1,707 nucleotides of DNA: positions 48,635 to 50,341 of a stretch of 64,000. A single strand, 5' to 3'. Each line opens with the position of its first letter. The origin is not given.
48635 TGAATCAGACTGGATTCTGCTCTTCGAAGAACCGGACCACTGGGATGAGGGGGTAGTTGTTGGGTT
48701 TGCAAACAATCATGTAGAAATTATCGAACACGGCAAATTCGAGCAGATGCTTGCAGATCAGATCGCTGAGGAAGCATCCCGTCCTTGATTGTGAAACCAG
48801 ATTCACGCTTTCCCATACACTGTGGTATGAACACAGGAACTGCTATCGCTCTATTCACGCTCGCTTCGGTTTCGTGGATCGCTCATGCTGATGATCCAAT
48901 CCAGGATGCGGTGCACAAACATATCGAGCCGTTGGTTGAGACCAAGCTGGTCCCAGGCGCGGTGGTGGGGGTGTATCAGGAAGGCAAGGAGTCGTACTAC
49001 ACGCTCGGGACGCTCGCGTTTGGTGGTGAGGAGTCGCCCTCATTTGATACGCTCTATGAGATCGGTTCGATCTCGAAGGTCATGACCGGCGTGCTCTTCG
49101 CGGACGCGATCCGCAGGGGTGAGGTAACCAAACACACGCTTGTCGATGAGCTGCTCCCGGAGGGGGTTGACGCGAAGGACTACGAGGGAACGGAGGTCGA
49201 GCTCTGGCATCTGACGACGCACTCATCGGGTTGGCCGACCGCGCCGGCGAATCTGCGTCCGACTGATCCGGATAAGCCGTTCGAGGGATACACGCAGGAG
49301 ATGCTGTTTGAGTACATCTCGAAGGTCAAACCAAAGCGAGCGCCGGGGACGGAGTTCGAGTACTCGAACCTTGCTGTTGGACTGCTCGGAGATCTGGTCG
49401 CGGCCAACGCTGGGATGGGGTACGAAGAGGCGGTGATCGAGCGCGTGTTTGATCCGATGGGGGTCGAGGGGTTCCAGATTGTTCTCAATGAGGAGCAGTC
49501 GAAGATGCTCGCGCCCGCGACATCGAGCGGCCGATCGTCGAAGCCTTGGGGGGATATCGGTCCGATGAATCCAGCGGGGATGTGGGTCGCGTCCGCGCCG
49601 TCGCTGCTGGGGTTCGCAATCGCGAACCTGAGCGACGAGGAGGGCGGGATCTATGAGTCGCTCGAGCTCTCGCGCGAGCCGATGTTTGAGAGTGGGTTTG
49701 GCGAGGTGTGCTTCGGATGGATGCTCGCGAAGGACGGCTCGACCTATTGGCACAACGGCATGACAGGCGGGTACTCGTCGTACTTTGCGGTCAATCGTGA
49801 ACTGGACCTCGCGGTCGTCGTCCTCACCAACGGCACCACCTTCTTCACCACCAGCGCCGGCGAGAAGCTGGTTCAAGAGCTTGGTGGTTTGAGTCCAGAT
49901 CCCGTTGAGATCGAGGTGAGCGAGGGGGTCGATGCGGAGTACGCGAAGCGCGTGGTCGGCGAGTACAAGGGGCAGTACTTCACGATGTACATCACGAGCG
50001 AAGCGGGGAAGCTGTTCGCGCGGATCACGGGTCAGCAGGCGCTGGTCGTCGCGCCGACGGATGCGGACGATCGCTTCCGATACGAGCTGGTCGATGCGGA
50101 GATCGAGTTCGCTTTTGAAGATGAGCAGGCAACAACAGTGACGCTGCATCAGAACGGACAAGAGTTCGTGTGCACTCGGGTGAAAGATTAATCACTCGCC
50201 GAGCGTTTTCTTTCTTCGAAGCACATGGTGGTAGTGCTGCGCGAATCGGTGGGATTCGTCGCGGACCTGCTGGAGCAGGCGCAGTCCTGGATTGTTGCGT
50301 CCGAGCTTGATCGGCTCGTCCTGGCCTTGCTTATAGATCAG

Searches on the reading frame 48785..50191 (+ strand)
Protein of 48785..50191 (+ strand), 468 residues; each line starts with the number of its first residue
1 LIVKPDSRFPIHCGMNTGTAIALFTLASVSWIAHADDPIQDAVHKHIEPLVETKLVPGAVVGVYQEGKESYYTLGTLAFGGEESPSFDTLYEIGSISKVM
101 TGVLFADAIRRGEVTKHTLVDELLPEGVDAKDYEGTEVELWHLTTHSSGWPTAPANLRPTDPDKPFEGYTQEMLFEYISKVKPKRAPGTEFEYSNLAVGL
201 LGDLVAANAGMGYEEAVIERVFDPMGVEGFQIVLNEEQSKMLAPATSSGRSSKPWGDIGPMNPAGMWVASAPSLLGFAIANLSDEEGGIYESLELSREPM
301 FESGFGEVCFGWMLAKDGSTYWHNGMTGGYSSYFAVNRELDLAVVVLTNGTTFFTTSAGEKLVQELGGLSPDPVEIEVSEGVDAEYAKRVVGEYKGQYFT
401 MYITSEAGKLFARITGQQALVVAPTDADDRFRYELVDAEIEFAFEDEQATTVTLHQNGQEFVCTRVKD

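Call 52: search_protein_families(library=pfam, proteins=[window:48785-50191:+], max_evalue=0.001)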
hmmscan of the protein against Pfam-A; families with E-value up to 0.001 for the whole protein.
window:48785-50191:+ (468 aa): 2 families
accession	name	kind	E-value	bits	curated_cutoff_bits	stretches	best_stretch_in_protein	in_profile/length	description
PF00144.29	Beta-lactamase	-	1.3e-49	169.6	27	1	45-352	3-312/329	Beta-lactamase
PF11954.13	DUF3471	-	0.0002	22.2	29.3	1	387-456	12-99/103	Domain of unknown function (DUF3471)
